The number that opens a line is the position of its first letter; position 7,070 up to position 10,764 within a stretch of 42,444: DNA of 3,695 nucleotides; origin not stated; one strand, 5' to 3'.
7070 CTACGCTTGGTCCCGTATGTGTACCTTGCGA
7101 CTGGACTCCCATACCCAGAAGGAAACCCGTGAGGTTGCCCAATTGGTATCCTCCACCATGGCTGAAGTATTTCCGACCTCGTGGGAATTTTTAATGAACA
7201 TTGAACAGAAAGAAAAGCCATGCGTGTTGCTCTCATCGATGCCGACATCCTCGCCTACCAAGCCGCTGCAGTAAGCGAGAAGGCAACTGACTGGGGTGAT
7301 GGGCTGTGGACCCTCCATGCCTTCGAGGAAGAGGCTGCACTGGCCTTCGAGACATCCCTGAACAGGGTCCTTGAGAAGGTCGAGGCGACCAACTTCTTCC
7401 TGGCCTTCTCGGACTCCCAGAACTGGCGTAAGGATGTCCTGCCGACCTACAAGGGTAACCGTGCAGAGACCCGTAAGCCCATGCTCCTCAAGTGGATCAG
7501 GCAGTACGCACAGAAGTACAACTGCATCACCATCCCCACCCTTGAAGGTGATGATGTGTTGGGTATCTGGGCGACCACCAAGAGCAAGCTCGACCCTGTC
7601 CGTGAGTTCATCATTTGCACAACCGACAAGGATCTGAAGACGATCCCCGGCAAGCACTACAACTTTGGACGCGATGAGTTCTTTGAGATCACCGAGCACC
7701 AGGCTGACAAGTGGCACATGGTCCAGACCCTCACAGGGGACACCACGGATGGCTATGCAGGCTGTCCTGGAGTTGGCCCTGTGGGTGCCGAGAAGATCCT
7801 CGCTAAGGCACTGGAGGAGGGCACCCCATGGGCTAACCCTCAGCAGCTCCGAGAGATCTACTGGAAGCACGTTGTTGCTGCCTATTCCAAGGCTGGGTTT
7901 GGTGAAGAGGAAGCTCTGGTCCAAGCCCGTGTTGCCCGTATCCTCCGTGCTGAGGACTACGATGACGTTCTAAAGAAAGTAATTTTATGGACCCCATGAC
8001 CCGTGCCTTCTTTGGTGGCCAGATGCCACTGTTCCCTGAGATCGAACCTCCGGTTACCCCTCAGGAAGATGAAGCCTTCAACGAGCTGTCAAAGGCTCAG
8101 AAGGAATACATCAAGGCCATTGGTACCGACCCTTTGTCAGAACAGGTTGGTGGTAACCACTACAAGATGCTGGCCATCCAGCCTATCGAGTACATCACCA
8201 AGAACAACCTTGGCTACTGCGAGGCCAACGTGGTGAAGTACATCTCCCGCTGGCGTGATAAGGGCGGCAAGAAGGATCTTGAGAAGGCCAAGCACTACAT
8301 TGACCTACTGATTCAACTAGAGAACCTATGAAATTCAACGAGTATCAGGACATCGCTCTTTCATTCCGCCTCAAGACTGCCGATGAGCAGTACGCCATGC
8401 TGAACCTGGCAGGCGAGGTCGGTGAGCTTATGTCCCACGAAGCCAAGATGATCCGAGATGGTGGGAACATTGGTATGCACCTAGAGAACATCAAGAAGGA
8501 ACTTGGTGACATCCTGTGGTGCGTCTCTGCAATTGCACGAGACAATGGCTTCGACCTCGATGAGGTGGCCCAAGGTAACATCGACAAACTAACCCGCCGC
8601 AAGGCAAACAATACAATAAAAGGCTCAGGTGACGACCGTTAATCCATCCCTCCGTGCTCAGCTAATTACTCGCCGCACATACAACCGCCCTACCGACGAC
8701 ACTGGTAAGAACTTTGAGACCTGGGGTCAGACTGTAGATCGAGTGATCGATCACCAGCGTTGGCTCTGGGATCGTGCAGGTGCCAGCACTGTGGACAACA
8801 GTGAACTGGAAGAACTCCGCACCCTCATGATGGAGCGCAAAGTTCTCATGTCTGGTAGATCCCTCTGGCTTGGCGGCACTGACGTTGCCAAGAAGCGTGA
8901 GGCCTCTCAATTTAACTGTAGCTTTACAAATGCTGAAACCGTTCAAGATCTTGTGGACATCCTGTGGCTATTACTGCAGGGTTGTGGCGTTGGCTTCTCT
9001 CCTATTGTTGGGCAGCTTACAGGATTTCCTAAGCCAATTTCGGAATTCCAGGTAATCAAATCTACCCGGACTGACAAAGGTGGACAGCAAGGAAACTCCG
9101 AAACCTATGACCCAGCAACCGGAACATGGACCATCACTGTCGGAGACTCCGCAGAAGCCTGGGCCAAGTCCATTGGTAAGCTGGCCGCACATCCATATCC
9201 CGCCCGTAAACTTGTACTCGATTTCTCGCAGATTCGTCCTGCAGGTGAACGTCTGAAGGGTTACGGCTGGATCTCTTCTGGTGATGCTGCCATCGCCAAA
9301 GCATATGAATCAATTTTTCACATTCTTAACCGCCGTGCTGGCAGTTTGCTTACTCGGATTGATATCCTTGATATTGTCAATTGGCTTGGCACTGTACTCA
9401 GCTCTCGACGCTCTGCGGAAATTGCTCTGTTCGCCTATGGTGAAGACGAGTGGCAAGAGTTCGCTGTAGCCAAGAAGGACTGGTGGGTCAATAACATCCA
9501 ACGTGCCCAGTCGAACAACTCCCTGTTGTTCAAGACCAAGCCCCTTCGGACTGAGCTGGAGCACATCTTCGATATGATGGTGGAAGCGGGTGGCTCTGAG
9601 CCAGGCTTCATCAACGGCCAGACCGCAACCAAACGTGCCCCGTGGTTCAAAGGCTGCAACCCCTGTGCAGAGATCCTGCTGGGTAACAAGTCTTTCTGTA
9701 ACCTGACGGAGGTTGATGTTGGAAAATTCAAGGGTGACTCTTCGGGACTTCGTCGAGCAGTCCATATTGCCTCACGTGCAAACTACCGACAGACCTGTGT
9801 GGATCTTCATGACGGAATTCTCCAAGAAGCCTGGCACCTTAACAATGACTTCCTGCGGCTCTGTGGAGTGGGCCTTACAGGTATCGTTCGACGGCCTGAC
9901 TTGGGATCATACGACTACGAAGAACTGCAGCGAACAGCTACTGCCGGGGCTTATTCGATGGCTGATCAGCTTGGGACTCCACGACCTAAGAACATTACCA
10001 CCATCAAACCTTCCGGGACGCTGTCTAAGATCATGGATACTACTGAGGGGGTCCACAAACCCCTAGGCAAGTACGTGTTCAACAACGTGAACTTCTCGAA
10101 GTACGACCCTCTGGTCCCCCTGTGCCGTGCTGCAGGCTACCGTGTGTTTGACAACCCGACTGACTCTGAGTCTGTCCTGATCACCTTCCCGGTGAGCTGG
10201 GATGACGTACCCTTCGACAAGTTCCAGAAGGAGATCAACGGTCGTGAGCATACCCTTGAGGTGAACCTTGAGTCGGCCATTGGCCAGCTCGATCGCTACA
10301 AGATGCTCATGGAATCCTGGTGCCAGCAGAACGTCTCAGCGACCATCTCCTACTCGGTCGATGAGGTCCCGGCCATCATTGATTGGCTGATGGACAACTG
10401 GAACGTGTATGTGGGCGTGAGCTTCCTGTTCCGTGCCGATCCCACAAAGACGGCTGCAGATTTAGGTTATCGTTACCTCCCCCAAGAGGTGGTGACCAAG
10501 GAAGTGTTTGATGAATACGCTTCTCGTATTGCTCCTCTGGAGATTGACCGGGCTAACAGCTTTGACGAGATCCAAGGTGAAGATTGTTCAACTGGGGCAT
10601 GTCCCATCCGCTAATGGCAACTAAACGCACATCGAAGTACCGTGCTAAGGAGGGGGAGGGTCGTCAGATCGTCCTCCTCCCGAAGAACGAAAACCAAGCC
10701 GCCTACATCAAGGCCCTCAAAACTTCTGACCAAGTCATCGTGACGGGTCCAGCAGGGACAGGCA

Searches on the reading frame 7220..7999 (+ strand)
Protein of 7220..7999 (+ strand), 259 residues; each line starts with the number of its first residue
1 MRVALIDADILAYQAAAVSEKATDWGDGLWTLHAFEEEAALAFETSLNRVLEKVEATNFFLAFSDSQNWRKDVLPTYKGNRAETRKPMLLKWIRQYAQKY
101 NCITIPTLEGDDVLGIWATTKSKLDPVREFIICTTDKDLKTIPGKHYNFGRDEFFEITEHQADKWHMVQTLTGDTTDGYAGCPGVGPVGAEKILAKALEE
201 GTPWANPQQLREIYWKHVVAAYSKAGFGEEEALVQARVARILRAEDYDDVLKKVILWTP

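Call 95: search_protein_families(library=phrogs, proteins=[window:7220-7999:+], max_evalue=0.001)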
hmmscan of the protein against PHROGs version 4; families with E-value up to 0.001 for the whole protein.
window:7220-7999:+ (259 aa): 1 family
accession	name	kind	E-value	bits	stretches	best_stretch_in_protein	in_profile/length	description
phrog_107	-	DNA, RNA and nucleotide metabolism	4.4e-68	231.7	1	2-252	120-374/542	exonuclease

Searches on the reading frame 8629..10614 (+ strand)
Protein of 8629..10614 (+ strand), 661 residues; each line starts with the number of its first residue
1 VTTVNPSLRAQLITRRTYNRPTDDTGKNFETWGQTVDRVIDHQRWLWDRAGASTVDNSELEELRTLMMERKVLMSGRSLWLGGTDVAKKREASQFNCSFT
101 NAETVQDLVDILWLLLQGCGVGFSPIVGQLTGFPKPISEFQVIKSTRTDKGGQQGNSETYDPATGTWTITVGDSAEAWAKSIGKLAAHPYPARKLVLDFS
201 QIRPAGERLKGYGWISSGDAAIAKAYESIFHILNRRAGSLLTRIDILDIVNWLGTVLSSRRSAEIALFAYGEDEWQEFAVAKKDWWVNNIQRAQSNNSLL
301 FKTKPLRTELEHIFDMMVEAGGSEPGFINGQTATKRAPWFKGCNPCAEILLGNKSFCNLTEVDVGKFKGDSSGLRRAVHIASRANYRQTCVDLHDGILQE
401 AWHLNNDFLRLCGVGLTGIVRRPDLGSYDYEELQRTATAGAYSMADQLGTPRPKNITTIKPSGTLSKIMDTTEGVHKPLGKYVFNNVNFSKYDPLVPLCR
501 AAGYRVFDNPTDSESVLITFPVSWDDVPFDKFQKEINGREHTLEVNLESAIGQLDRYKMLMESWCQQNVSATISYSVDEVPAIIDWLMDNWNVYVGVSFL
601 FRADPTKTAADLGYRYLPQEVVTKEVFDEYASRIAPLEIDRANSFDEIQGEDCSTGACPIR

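Call 11: search_protein_families(library=phrogs, proteins=[window:8629-10614:+], max_evalue=0.00001)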
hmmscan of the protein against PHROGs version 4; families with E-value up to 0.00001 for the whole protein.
window:8629-10614:+ (661 aa): 1 family
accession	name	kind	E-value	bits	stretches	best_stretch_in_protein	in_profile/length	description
phrog_367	-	DNA, RNA and nucleotide metabolism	2e-166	556.2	1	3-661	28-697/701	ribonucleotide reductase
